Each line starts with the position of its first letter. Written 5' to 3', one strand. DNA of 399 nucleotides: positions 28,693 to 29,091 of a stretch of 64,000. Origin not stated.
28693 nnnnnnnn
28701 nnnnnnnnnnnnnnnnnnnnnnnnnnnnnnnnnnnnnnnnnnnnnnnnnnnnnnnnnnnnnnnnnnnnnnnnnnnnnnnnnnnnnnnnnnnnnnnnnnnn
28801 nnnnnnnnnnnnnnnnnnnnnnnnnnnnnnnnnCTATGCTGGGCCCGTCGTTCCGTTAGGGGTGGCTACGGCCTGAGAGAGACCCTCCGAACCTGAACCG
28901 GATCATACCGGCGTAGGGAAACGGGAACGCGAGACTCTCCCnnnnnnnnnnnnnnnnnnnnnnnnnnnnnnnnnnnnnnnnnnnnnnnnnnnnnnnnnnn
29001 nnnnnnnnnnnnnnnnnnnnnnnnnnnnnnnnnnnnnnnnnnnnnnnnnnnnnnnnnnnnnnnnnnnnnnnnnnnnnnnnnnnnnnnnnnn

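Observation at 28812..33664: TPP riboswitch controlling a TonB-dependent receptor, thiamine pyrophosphokinase and SSF transporter operon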

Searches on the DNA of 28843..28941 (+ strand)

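Call 31: build_rna_model(alignment_id=A2)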
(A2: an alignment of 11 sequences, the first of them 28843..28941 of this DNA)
Model R1 built from alignment A2 (11 sequences, 120 columns); structure: RNAalifold consensus.
model positions 107; base pairs 22; branch points 1; effective number of sequences 1.97; information 0.59 bits per position. Calibrated on 0.2 Mb of random sequence (short: E-values are rough).
structure used (alignment columns):
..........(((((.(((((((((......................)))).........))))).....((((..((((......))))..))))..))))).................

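Call 32: search_with_rna_model(model_id=R1, sources=[window, L001, L002, L003, L004, L005, L006, L007, L008, L009, L010, L011, L012, L013, L014, L015, L016, L017, L018, L019, L020, L021, L022, L023, L024, L025, L026, L027, L028, L029, L030, L031, L032, L033, L034, L035, L036, L037, L038, L039, L040, L041, L042, L043, L044, L045, L046, L047, L048, L049, L050, L051, L052, L053, L054, L055, L056, L057, L058, L059, L060, L061, L062, L063, L064, L065, L066, L067, L068, L069, L070, L071, L072, L073, L074, L075, L076, L077, L078, L079, L080], max_evalue=0.001, make_alignment=true)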
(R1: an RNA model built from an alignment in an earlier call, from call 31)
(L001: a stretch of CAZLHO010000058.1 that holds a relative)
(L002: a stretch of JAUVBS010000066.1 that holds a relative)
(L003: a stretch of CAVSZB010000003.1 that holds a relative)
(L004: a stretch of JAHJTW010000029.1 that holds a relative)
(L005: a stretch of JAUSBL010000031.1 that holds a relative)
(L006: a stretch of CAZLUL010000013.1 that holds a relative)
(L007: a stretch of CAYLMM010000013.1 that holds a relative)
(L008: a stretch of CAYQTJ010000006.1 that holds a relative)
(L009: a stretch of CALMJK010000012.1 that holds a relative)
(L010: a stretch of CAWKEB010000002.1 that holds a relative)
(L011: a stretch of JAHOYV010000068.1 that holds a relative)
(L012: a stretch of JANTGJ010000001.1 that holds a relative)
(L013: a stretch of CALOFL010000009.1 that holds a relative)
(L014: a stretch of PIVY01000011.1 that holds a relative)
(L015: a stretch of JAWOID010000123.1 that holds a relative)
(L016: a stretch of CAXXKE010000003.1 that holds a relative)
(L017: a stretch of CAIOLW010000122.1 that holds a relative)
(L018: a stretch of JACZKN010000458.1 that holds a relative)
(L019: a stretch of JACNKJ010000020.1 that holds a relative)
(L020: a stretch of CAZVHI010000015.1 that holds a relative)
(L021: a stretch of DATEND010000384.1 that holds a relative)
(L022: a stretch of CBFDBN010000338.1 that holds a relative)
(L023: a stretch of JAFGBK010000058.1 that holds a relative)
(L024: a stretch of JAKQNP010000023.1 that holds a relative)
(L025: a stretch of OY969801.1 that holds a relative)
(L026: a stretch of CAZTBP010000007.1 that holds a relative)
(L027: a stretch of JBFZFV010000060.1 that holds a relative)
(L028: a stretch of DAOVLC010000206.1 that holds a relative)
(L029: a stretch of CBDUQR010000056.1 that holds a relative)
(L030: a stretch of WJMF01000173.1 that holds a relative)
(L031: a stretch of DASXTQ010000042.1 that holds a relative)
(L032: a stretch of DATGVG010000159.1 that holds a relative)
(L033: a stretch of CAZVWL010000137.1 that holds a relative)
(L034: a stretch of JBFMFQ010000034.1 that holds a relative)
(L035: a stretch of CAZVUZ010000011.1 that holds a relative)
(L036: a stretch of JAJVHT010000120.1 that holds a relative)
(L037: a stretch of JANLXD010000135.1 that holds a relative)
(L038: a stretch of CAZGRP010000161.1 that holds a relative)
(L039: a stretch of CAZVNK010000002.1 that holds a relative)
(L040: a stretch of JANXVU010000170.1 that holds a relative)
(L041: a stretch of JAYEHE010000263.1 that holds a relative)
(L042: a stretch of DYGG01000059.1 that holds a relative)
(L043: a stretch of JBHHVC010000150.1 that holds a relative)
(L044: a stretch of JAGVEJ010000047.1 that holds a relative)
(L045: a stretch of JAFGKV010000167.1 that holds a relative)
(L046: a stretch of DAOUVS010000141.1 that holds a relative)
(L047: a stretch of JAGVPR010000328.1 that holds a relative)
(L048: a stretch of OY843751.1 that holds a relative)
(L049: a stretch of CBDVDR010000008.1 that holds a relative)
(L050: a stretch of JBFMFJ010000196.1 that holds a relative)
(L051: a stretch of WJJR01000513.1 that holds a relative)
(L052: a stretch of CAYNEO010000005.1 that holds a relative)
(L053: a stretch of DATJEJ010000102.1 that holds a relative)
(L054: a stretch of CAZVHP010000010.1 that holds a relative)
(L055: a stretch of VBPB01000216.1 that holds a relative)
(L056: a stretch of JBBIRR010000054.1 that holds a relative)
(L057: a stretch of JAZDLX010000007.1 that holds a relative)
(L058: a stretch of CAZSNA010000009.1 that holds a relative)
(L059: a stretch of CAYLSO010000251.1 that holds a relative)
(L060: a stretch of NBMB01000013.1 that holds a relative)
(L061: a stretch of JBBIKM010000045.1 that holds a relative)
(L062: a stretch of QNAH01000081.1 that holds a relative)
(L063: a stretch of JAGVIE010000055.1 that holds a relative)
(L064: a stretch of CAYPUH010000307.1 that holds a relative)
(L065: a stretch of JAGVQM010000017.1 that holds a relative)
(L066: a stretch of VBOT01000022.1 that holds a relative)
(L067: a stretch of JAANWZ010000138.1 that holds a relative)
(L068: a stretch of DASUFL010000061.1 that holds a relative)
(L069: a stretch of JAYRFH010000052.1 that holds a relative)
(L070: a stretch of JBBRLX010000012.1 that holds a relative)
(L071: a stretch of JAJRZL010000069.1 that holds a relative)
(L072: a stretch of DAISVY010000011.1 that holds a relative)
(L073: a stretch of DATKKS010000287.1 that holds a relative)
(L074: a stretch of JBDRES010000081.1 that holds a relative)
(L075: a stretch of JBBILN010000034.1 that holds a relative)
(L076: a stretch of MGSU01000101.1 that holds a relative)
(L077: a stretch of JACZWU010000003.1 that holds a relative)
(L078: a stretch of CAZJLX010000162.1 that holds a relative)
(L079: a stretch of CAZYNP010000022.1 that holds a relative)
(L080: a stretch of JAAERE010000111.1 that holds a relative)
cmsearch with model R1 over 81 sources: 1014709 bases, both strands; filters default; matches with E-value up to 0.001: 63.
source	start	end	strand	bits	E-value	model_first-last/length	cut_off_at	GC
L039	4360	4466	+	103.4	7.3e-28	1-107/107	no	0.5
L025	4189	4297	+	98.5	2.3e-26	1-107/107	no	0.53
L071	451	557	+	97.2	5.4e-26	1-107/107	no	0.52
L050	2371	2476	+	96.5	9e-26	1-107/107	no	0.51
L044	2186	2291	+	96.5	9e-26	1-107/107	no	0.49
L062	4252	4358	+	95.6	1.7e-25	1-107/107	no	0.5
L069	4256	4363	+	95.2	2.2e-25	1-107/107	no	0.56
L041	3334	3441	+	93.9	5.6e-25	1-107/107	no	0.5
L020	3556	3659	+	93.8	5.9e-25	1-107/107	no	0.58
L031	4244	4352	+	93.3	8.3e-25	1-107/107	no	0.57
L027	4347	4447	+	92.8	1.2e-24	1-107/107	no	0.53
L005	3863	3964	+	92.6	1.4e-24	1-107/107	no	0.64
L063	3822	3932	+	92.5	1.5e-24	1-107/107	no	0.4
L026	4324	4429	+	92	2.1e-24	1-107/107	no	0.53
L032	2849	2954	+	91.9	2.2e-24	1-107/107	no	0.55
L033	3607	3708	+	91.9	2.2e-24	1-107/107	no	0.59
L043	1748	1853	+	91.4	3.1e-24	1-107/107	no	0.55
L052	4273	4380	+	91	4.1e-24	1-107/107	no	0.55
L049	4300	4405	+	90.7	5.3e-24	1-107/107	no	0.48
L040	4486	4591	+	90.5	6.2e-24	1-107/107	no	0.6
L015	3647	3748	+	90.4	6.3e-24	1-107/107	no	0.63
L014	3662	3763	+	90.3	7.1e-24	1-107/107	no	0.62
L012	403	515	+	90.2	7.5e-24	1-107/107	no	0.62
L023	2955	3056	+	89.6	1.1e-23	1-107/107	no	0.62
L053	4203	4307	+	89.4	1.3e-23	1-107/107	no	0.57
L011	3663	3782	+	89.3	1.4e-23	1-107/107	no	0.61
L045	3927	4037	+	89.1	1.6e-23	1-107/107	no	0.58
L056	3590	3703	+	89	1.7e-23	1-107/107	no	0.55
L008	3522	3624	+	88.9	1.8e-23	1-107/107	no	0.64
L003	3519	3621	+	88.8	2e-23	1-107/107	no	0.64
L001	3564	3664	+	87.9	3.8e-23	1-107/107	no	0.6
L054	4211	4315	+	87.6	4.6e-23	1-107/107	no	0.58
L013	3844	3962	+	87.5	4.8e-23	1-107/107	no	0.62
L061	1311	1418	+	87.1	6.7e-23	1-107/107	no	0.57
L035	1211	1317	+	86.1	1.3e-22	1-107/107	no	0.55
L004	2058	2173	+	85.2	2.4e-22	1-107/107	no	0.66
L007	3667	3767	+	85.1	2.5e-22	1-107/107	no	0.57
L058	3861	3961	+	85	2.8e-22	1-107/107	no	0.65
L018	3797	3916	+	84.9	3e-22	1-107/107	no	0.69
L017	3744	3859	+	84.5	3.9e-22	1-107/107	no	0.68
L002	885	985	+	84.3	4.7e-22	1-107/107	no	0.55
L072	4240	4346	+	84.1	5.3e-22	1-107/107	no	0.49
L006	3801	3921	+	84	5.9e-22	1-107/107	no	0.6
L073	4125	4231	+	83.9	5.9e-22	1-107/107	no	0.61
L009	3534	3636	+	83.8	6.6e-22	1-107/107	no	0.66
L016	3733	3849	+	83.6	7.5e-22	1-107/107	no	0.64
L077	4178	4285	+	83.4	8.8e-22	1-107/107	no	0.55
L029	4330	4435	+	83.2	9.8e-22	1-107/107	no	0.54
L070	6740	6848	+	81.7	2.9e-21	1-107/107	no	0.61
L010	3779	3899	+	81.1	4.4e-21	1-107/107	no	0.66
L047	2277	2387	+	80.8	5.1e-21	1-107/107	no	0.62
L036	1392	1497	-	79.2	1.7e-20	1-107/107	no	0.54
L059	3067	3181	+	77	7.5e-20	1-107/107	no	0.64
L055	2191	2304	+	76.8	8.5e-20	1-107/107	no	0.64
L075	3497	3605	+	74.8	3.4e-19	1-107/107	no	0.55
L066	2648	2787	+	68.8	2.3e-17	1-107/107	no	0.63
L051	2079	2187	+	67.2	7e-17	1-107/107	no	0.59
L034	4145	4250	+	66.1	1.5e-16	1-107/107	no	0.61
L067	181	296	+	60.7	6.9e-15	1-107/107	no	0.58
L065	4290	4387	+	60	1.1e-14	1-107/107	no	0.61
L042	201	316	+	58.9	2.4e-14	1-107/107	no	0.57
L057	4288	4396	+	58.7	2.8e-14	1-107/107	no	0.58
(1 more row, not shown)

Alignment A3: 63 matches aligned to the model, 166 columns, each read 5' to 3' on its own strand. Consensus structure (alignment columns), stored with it:
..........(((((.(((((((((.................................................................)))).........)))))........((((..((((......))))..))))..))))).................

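Call 72: search_with_rna_model(model_id=R1, sources=[L048, L060, L074, L076], max_evalue=10, filters=off)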
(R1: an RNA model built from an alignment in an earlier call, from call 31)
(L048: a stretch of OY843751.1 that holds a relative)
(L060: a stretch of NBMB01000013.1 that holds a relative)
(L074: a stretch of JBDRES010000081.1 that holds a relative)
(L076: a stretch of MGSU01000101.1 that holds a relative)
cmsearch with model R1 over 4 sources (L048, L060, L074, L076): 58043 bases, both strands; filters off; matches with E-value up to 10: 8.
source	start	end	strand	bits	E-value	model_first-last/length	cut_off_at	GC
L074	8639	8743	+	9.7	1.1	1-107/107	no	0.58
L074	504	652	-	8.9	2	1-107/107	no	0.56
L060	12247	12323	+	8.6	2.4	1-107/107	no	0.44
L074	320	454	-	7.5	5.2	1-107/107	no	0.49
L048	9834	9873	+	7.3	6.2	1-107/107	no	0.17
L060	10413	10460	-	7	7.4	1-107/107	no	0.38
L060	192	245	+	6.8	8.8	1-107/107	no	0.28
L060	4023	4069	-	6.6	9.6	1-107/107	no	0.45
